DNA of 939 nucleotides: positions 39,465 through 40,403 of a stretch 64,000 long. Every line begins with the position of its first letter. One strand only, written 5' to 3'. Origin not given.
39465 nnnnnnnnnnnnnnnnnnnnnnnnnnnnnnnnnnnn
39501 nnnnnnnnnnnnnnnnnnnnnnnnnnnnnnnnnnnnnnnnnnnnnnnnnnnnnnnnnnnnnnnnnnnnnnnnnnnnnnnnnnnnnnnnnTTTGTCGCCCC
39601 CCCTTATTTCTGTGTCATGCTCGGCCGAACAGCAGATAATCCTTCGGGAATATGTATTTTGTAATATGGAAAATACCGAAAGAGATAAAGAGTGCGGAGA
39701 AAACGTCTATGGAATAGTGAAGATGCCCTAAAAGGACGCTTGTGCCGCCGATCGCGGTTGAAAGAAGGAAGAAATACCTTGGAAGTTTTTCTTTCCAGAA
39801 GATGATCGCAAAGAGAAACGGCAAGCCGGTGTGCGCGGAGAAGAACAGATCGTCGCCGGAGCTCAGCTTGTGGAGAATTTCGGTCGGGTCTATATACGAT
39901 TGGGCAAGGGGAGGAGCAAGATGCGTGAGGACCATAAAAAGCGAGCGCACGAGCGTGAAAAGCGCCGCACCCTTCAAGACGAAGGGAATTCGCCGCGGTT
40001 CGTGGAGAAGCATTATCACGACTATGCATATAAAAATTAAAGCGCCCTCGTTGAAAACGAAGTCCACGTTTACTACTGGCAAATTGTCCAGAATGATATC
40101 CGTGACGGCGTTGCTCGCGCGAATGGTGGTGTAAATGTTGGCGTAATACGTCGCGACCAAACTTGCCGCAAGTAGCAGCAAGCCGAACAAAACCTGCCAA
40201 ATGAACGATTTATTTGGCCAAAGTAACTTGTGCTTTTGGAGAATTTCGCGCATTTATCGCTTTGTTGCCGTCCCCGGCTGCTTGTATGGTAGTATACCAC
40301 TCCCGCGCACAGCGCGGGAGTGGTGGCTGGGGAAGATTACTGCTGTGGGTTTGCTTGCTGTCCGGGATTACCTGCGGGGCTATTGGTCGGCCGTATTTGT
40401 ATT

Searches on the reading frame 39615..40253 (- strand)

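Call 45: search_protein_families(library=pfam, proteins=[window:39615-40253:-], max_evalue=0.01)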
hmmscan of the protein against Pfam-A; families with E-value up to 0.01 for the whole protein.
window:39615-40253:- (212 aa): 1 family
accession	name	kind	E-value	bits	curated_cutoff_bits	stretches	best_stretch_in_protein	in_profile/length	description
PF14360.12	PAP2_C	-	6.8e-08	33.4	27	1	135-198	4-72/74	PAP2 superfamily C-terminal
